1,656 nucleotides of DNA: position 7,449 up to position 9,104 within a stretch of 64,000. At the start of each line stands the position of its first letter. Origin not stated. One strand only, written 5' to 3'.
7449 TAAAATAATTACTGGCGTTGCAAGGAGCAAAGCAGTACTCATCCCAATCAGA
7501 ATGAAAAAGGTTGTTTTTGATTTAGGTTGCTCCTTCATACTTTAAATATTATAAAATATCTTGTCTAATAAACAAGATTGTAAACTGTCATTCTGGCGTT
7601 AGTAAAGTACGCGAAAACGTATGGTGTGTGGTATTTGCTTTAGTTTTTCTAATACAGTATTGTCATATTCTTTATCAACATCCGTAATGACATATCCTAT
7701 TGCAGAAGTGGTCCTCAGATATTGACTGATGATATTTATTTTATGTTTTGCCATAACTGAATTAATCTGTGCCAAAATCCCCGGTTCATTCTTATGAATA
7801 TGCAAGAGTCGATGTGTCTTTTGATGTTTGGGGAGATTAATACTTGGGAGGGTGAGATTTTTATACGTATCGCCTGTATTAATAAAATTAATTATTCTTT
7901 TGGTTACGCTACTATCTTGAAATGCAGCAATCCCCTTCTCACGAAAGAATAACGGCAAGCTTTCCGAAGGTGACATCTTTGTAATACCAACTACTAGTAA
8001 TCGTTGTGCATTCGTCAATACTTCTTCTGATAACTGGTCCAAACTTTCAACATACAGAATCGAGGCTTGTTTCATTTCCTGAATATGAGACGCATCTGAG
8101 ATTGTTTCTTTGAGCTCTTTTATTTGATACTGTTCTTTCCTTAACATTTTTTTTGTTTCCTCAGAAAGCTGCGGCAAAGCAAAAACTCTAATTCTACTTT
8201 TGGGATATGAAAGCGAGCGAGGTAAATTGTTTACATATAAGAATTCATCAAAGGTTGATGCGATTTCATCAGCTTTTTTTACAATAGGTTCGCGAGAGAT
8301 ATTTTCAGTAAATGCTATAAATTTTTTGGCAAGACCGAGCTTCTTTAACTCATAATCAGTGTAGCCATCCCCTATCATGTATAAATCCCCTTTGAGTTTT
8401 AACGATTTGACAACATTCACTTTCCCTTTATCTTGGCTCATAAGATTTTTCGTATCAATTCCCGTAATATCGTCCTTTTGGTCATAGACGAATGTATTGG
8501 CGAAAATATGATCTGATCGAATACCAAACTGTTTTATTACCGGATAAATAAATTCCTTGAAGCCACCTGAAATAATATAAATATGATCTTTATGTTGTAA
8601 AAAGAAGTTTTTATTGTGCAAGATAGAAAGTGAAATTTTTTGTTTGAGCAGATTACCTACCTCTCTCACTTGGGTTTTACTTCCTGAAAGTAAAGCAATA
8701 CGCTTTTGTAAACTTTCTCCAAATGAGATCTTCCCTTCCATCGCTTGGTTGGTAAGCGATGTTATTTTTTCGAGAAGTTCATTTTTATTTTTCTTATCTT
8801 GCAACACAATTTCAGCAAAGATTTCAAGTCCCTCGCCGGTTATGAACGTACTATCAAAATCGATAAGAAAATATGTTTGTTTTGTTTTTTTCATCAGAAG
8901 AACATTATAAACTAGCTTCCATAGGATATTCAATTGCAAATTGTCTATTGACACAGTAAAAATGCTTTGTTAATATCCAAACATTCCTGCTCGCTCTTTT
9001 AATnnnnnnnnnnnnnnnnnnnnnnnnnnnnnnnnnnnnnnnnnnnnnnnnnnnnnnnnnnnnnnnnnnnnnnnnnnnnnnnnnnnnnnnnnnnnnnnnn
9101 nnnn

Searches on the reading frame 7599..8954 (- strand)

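Call 16: search_protein_families(library=pfam, proteins=[window:7599-8954:-], max_evalue=0.01)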
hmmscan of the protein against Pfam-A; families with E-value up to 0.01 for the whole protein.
window:7599-8954:- (451 aa): 5 families
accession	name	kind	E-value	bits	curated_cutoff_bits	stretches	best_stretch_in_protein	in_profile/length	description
PF22629.2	ACT_AHAS_ss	-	6e-12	46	27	1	383-446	1-67/67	AHAS small subunit-like ACT domain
PF12710.13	HAD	-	9e-10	39.7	27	1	30-203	2-187/189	haloacid dehalogenase-like hydrolase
PF01842.31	ACT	-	5.5e-06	26.5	27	1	387-442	7-65/66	ACT domain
PF00702.32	Hydrolase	-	0.00024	22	26.4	1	29-201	4-184/191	haloacid dehalogenase-like hydrolase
PF00389.36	2-Hacid_dh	-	0.00059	20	24.6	1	262-324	6-67/134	D-isomer specific 2-hydroxyacid dehydrogenase, catalytic domain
